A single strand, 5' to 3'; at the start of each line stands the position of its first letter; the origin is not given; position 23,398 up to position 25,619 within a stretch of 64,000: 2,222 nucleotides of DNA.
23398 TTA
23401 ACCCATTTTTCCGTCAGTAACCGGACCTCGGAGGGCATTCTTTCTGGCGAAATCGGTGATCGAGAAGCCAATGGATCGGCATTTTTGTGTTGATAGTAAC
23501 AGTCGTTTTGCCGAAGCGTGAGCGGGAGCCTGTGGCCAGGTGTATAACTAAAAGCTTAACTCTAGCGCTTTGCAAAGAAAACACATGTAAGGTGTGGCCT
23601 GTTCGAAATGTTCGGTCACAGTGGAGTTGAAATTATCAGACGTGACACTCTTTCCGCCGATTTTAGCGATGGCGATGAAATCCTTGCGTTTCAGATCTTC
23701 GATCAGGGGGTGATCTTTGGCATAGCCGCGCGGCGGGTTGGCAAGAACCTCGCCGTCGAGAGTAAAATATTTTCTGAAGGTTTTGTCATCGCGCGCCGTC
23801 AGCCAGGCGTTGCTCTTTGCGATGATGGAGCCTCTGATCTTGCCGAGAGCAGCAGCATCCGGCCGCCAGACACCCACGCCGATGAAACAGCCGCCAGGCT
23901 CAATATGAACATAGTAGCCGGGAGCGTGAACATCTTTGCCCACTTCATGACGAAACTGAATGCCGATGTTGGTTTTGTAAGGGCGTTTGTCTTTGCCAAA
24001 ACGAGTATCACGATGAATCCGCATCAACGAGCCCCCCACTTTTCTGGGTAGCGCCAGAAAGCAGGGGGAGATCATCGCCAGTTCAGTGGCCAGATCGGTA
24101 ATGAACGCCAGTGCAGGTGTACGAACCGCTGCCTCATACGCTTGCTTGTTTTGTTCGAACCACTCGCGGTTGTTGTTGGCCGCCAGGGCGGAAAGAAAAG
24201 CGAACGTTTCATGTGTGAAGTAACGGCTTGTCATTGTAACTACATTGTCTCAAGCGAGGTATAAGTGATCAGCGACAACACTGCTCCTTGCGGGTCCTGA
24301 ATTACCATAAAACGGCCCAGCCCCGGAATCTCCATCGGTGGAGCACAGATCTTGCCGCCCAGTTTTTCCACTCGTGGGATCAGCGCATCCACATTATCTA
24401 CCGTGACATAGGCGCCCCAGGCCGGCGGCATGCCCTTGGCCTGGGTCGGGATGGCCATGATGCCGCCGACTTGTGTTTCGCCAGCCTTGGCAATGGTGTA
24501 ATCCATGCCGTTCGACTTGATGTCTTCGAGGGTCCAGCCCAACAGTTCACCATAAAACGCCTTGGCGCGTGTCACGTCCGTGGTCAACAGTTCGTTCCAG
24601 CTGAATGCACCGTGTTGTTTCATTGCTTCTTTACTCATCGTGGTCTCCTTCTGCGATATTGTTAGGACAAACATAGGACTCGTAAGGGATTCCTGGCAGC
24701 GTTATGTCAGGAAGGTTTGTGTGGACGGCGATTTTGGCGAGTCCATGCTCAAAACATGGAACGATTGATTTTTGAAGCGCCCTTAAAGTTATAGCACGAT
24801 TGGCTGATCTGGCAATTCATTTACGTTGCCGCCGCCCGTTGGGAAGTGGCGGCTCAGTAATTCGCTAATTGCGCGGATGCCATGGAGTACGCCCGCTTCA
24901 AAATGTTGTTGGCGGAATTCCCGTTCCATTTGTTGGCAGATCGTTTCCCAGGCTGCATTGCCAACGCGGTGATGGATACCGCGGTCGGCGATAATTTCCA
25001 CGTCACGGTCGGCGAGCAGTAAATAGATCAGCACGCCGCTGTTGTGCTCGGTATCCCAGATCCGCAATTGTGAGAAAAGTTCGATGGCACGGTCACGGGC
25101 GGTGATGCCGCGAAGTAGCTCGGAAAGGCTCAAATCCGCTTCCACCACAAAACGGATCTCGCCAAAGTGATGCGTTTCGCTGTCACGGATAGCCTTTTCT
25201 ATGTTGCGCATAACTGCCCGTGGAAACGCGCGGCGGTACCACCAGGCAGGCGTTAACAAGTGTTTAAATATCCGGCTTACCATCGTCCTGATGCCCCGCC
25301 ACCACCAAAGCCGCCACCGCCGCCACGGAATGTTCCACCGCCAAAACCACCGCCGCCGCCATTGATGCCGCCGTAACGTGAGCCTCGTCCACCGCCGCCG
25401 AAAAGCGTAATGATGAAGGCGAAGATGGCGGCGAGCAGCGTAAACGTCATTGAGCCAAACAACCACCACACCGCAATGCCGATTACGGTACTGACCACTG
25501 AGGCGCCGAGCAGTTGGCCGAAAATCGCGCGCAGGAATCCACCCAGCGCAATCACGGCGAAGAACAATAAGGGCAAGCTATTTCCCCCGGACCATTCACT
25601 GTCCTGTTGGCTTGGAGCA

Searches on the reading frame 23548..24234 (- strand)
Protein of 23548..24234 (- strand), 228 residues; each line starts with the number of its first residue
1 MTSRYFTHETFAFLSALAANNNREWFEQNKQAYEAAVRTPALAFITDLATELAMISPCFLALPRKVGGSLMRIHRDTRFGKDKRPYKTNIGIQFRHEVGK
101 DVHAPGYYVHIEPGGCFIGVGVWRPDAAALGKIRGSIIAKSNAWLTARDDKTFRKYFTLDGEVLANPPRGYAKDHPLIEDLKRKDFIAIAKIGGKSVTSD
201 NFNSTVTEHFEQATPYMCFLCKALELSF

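Call 75: search_protein_families(library=pfam, proteins=[window:23548-24234:-], max_evalue=0.0001)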
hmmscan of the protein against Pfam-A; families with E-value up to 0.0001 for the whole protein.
window:23548-24234:- (228 aa): 1 family
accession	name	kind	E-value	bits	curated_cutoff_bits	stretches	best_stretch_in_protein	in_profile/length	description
PF09365.15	DUF2461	-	2.7e-66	223.9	22.8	1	9-219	1-208/208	Conserved hypothetical protein (DUF2461)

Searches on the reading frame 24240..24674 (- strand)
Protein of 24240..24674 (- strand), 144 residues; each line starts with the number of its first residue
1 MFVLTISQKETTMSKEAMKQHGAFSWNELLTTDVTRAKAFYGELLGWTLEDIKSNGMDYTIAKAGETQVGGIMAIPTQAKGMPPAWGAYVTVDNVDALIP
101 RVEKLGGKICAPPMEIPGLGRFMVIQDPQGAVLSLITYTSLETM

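Call 75: search_protein_families(library=pfam, proteins=[window:24240-24674:-], max_evalue=0.0001)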
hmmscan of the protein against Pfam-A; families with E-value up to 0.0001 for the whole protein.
window:24240-24674:- (144 aa): 2 families
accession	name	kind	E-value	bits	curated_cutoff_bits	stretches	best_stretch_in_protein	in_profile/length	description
PF00903.31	Glyoxalase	-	4.4e-11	43.7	20.6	1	29-133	7-119/121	Glyoxalase/Bleomycin resistance protein/Dioxygenase superfamily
PF22677.2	Ble-like_N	-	8.7e-06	25.8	24.5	1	26-51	4-29/41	Bleomycin resistance protein-like N-terminal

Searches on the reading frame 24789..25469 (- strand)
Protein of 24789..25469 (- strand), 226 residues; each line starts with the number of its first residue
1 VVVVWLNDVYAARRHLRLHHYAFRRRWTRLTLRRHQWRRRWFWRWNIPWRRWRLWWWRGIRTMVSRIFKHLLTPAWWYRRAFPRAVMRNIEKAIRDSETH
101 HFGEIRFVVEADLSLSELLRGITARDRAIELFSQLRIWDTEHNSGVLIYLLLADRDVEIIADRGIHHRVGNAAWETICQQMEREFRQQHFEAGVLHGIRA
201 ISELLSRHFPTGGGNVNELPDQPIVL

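Call 75: search_protein_families(library=pfam, proteins=[window:24789-25469:-], max_evalue=0.0001)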
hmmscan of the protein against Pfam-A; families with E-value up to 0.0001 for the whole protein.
window:24789-25469:- (226 aa): 1 family
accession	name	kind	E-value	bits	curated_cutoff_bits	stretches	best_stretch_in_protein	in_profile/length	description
PF04536.20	TPM_phosphatase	-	5.4e-15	55.9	22.1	1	88-203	14-124/125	TPM domain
